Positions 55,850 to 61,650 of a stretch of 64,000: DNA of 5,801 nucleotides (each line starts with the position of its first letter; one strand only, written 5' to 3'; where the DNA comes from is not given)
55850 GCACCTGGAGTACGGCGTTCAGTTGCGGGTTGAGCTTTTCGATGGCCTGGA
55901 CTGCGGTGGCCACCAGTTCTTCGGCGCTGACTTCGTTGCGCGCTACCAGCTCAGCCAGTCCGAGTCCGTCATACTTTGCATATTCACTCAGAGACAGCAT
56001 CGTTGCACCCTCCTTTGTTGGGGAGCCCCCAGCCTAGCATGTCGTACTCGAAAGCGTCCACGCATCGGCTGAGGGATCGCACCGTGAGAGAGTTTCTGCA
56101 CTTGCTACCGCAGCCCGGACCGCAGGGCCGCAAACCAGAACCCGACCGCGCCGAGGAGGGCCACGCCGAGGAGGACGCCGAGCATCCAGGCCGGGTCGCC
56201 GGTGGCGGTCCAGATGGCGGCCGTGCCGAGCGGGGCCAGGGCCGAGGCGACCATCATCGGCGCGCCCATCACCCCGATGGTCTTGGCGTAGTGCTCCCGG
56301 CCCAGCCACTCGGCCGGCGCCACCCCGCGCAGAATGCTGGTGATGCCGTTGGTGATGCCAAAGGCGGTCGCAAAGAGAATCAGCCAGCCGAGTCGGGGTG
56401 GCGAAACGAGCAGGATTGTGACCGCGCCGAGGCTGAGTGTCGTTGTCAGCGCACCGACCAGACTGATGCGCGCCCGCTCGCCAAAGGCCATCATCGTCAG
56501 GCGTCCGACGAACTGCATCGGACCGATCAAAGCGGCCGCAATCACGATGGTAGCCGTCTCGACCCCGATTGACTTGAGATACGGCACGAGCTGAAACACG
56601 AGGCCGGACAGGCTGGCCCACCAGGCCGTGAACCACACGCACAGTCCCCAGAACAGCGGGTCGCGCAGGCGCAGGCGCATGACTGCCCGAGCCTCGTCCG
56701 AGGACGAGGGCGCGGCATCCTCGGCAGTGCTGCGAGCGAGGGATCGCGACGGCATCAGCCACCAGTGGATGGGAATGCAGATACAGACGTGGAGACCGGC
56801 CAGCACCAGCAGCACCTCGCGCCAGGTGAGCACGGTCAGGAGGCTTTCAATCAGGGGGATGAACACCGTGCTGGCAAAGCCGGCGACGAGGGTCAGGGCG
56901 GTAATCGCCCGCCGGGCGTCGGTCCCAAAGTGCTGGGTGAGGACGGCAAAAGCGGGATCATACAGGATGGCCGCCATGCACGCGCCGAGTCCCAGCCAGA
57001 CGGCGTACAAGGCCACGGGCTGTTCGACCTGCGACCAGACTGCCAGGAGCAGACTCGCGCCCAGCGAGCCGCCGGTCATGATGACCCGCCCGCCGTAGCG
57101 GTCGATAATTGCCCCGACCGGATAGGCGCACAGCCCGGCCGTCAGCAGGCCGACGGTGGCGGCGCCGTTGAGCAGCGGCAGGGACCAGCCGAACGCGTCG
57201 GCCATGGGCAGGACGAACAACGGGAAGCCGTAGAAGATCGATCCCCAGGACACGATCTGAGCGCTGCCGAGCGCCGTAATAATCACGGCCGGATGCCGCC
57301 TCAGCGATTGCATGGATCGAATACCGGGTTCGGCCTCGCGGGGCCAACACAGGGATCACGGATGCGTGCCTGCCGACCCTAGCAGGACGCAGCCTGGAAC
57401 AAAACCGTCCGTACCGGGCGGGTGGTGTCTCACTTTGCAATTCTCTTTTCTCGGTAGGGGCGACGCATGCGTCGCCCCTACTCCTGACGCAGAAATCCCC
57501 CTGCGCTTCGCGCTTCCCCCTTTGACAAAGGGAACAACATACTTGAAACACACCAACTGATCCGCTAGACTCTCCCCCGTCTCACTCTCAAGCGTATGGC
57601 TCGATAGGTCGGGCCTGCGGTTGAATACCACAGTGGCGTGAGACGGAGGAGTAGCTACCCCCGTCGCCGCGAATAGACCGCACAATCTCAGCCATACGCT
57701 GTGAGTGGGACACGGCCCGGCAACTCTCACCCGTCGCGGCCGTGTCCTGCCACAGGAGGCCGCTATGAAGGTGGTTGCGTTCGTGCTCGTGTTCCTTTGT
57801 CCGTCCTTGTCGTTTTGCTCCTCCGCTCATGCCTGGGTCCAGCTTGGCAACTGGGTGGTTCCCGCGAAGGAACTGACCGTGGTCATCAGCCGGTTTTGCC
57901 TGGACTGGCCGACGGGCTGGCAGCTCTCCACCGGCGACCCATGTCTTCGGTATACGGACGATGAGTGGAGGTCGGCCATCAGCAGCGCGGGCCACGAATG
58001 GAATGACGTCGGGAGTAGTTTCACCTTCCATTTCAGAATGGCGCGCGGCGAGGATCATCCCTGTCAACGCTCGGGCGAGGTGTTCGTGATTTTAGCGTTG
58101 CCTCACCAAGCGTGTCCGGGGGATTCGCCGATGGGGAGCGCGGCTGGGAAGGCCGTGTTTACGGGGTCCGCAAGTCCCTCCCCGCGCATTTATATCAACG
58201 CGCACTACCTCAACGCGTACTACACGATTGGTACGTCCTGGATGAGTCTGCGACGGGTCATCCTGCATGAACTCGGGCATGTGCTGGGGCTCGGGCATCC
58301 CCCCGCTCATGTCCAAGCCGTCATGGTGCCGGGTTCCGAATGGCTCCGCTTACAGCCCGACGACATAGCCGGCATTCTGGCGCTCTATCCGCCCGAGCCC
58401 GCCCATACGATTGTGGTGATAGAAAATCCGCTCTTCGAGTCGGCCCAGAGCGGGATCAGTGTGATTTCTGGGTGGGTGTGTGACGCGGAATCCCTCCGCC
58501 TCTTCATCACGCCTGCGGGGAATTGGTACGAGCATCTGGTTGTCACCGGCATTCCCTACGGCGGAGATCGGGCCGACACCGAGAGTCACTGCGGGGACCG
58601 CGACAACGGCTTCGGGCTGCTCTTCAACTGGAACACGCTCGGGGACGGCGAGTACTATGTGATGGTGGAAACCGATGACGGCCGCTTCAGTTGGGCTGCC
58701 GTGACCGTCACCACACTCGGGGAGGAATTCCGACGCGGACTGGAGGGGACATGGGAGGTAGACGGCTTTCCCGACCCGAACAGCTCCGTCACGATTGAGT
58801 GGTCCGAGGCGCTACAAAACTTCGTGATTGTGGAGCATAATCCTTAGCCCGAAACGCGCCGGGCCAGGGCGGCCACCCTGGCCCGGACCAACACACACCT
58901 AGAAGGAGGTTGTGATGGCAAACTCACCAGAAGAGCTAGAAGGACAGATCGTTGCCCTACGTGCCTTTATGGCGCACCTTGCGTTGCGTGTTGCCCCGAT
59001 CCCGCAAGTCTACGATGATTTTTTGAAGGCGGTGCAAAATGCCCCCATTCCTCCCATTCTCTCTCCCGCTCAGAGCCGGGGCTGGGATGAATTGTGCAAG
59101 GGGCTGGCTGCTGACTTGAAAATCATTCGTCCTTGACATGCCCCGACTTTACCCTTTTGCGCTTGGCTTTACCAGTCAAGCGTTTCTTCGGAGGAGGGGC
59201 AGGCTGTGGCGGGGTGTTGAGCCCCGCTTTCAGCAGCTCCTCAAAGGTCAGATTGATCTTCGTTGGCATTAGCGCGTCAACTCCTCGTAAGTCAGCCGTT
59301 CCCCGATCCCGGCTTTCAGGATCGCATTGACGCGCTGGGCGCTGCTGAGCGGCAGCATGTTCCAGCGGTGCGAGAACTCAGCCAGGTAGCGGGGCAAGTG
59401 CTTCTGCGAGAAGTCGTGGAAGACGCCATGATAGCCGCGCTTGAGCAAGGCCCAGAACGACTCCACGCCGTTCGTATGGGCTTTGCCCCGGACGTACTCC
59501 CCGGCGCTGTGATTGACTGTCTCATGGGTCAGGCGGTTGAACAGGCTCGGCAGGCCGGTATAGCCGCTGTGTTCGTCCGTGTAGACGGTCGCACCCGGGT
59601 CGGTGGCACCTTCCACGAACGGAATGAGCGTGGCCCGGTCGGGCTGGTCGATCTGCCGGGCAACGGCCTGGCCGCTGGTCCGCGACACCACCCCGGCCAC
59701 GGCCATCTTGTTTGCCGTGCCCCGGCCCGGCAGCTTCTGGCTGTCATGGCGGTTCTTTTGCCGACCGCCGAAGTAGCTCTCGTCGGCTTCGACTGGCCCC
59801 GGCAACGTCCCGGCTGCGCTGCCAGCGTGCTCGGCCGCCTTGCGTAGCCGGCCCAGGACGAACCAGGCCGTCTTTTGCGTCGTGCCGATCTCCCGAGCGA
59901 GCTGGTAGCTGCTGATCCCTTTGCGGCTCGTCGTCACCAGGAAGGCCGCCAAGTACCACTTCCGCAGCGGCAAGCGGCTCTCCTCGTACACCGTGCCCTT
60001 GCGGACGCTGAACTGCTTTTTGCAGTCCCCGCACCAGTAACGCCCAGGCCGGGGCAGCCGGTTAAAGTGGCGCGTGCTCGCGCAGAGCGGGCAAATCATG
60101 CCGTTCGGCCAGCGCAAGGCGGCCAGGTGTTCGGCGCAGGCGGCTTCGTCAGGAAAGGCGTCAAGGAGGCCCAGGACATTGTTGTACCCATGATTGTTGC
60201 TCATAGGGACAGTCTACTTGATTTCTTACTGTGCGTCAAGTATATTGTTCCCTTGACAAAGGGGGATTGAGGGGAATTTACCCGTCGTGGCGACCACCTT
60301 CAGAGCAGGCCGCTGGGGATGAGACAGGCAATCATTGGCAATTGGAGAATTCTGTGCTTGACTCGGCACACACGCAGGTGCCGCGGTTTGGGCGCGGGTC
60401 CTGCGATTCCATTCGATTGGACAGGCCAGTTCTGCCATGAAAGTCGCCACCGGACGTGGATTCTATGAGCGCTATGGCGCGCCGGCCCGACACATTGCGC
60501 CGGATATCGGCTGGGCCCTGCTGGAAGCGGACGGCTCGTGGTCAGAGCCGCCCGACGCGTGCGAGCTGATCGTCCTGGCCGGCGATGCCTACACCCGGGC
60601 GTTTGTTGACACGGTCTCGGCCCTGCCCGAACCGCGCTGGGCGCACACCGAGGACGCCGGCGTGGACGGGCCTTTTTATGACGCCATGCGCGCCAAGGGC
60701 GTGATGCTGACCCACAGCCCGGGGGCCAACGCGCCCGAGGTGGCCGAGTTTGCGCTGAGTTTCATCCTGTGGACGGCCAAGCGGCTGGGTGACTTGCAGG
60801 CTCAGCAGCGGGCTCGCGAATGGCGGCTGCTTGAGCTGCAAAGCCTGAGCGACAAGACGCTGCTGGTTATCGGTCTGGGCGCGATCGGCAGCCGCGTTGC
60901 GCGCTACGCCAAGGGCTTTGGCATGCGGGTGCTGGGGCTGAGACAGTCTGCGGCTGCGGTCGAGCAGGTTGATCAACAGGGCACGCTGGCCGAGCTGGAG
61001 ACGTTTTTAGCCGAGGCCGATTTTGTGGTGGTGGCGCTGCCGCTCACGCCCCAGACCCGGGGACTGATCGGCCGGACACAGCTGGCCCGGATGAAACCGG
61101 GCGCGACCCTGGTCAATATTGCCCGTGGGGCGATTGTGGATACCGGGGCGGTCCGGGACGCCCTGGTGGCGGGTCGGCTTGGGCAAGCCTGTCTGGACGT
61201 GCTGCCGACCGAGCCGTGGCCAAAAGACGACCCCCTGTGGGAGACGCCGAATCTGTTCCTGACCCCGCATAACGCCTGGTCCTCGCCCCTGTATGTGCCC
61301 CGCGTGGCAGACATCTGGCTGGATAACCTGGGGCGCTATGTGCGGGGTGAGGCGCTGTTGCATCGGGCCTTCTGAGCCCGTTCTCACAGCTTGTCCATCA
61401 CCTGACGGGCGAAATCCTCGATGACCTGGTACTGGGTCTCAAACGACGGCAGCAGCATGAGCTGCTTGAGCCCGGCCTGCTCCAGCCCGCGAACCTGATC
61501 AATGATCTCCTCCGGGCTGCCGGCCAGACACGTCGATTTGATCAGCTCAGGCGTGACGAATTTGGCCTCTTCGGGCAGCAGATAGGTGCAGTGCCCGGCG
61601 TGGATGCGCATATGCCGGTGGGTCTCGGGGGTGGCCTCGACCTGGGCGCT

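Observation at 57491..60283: Matrixin-CTD gene sits between inverted repeats of an IS1595-family element: possible cargo-carrying transposon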

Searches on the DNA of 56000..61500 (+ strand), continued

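Call 94: search_with_rna_model(model_id=R1, sources=[L217, L218, L219, L220, L221, L222, L223, L224, L225, L226, L227, L228, L229, L230, L231, L232, L233, L234, L235, L236, L237, L238, L239, L240, L241, L242, L243, L244, L245, L246, L247, L248, L249, L250, L251, L252, L253, L254, L255, L256, L257, L258, L259, L260, L261, L262, L263, L264, L265, L266, L267, L268, L269, L270, L271, L272, L273, L274, L275, L276, L277, L278, L279, L280, L281, L282, L283, L284, L285, L286, L287, L288, L289, L290, L291, L292, L293, L294, L295, L296], max_evalue=0.1)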
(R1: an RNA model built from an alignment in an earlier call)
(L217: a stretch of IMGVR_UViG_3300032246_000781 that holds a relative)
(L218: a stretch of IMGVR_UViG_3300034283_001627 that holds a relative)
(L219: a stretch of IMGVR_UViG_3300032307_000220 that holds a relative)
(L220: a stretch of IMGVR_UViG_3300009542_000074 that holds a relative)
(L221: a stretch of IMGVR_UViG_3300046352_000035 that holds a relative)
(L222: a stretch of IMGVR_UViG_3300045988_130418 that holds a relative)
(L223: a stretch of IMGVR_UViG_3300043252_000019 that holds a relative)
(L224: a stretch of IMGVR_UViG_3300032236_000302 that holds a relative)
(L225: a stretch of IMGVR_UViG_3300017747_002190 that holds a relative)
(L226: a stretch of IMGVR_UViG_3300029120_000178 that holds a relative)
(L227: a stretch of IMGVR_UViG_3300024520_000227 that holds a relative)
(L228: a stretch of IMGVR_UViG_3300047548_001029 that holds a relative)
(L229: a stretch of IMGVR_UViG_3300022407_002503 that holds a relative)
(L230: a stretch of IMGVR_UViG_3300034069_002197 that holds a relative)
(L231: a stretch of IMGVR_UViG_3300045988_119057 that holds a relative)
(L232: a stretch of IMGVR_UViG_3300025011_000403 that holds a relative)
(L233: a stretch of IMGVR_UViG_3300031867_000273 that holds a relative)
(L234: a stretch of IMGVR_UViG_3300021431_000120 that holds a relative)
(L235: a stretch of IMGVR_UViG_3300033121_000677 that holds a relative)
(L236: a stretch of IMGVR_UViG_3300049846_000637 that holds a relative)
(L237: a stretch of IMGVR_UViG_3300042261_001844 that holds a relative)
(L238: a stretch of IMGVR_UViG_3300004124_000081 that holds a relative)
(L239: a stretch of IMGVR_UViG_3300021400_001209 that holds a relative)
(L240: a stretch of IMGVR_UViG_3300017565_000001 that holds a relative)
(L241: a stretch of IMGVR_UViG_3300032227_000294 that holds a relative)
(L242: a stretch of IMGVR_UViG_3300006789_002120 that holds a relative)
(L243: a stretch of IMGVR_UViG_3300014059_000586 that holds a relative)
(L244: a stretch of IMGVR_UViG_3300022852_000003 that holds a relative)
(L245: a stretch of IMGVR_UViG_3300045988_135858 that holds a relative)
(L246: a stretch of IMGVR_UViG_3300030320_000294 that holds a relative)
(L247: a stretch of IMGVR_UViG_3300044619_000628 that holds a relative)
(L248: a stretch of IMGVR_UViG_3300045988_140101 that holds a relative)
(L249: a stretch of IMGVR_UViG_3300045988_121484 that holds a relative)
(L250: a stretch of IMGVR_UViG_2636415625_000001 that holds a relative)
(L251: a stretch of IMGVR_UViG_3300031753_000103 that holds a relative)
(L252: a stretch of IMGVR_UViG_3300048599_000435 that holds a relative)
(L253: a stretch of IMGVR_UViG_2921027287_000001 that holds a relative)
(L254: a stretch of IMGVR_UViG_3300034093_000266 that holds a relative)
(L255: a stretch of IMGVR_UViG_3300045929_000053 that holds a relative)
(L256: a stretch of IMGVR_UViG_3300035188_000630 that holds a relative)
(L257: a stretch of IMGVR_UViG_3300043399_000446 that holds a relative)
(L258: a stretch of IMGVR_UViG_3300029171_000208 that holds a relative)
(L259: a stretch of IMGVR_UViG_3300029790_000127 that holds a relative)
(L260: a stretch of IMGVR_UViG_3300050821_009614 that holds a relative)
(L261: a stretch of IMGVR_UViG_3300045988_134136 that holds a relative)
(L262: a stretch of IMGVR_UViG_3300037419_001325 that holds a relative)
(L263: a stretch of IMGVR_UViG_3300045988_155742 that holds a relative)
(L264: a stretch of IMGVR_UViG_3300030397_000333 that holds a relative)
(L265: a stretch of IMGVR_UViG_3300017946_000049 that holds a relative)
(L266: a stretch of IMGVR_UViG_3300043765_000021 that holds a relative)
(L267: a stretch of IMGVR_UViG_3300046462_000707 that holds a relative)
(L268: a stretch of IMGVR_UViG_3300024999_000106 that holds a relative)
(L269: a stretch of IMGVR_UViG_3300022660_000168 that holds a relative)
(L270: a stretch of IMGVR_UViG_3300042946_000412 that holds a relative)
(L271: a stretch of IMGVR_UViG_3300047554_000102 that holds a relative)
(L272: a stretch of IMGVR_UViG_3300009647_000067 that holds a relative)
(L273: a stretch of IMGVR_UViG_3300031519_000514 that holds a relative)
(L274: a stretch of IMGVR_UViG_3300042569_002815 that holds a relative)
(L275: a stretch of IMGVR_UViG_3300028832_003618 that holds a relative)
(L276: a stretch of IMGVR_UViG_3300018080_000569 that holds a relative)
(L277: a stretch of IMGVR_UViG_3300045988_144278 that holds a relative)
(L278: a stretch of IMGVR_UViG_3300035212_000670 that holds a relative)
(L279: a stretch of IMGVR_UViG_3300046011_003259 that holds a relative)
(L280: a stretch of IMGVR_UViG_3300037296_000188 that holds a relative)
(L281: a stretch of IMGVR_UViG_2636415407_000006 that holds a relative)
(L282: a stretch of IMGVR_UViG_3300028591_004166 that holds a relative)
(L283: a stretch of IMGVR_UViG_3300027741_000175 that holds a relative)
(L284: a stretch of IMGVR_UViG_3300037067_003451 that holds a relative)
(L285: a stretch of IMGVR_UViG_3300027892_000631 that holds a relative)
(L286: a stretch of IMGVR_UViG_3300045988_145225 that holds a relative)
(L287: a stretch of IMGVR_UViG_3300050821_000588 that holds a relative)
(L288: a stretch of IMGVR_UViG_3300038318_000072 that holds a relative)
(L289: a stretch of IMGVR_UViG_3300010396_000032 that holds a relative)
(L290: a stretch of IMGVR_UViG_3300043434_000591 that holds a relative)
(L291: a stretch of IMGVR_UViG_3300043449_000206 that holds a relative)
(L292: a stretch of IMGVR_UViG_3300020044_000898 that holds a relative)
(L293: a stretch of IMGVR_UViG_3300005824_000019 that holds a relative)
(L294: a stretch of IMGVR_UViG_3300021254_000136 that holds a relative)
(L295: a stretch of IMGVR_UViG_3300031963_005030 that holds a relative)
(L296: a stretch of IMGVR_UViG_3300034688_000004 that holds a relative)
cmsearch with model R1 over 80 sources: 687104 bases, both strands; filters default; matches with E-value up to 0.1: 0.
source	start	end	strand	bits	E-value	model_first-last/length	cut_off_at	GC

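Call 103: search_with_rna_model(model_id=R1, sources=[L337, L338, L339, L340], max_evalue=1, filters=off)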
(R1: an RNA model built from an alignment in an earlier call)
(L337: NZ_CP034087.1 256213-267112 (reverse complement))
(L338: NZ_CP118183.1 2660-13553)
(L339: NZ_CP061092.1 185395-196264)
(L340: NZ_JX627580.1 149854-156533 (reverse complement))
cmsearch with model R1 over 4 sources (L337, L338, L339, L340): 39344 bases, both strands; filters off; matches with E-value up to 1: 1.
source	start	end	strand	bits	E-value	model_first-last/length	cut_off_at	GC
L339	8640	8730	-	9.2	0.85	1-126/126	no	0.69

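Call 108: search_rna_families(source=window, start=57540, end=57790, threshold=evalue, max_evalue=10)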
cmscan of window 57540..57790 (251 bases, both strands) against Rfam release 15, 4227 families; matches with E-value up to 10: 0.
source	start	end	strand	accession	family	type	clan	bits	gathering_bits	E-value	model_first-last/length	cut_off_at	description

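Call 109: search_rna_families(source=L004, start=6400, end=6680, threshold=evalue, max_evalue=10)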
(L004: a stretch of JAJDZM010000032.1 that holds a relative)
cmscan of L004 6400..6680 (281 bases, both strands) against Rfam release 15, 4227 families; matches with E-value up to 10: 1.
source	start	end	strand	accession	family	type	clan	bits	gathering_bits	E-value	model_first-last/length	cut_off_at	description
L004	6442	6588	+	RF00565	SCARNA3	Gene; snRNA; snoRNA; scaRNA;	CL00018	12.8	47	5.2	1-141/141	no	Small Cajal body specific RNA 3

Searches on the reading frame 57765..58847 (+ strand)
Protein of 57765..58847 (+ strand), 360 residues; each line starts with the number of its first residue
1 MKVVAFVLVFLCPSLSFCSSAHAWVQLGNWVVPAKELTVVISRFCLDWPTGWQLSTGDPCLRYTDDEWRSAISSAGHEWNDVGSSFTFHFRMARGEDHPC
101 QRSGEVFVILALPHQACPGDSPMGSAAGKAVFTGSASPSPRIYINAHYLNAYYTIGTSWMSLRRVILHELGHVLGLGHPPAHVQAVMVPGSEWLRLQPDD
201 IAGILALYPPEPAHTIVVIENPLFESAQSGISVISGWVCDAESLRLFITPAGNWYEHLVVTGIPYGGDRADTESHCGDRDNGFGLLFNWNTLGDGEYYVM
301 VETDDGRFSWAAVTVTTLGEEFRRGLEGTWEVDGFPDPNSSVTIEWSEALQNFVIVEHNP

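Call 6: search_protein_families(library=pfam, proteins=[window:57765-58847:+], max_evalue=0.01)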
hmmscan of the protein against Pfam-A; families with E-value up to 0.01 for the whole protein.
window:57765-58847:+ (360 aa): 2 families
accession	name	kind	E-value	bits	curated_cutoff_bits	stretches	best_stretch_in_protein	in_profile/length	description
PF00413.30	Peptidase_M10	-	1.1e-08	35.6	24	1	153-208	96-158/159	Matrixin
PF12388.14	Peptidase_M57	-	0.0043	17.2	21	1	70-179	59-150/212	Dual-action HEIGH metallo-peptidase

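Call 9: find_encoding_contigs(protein=window:57765-58847:+, flank=6000, max_places=10)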
Protein window:57765-58847:+ (360 aa): no gene with exactly this product is on record in the collection.

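Call 65: search_protein_families(library=ncbifam, proteins=[window:57765-58847:+], max_evalue=0.01)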
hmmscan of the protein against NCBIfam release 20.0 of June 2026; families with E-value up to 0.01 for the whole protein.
window:57765-58847:+ (360 aa): 1 family
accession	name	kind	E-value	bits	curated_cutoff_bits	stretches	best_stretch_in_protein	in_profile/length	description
NF041905.1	MXAN_2677_2678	equivalog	0.0069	15.4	250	0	162-209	184-235/283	myxosortase-dependent metalloprotease, MXAN_2677/MXAN_2678 family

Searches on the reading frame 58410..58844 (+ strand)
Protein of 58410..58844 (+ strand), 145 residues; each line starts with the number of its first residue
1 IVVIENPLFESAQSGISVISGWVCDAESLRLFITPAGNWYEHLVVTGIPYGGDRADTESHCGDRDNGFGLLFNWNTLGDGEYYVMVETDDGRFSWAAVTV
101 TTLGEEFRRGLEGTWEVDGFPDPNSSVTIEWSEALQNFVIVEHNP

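Call 64: search_protein_families(library=pfam, proteins=[window:58410-58844:+], max_evalue=1)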
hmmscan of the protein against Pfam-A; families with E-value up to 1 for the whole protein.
seq(145 aa): 1 family
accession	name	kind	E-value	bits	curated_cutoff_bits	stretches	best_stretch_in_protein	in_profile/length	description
PF07495.19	Y_Y_Y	-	0.21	12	26.6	1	67-103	28-60/65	Y_Y_Y domain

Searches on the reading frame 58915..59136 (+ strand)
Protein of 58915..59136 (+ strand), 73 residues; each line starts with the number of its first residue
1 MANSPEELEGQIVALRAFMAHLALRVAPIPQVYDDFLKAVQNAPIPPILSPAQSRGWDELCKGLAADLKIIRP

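Call 6: search_protein_families(library=pfam, proteins=[window:58915-59136:+], max_evalue=0.01)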
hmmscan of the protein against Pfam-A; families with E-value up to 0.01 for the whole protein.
window:58915-59136:+ (73 aa): 0 families

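Call 64: search_protein_families(library=pfam, proteins=[window:58915-59133:+], max_evalue=1)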
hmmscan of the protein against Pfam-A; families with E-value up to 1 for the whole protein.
seq(73 aa): 0 families
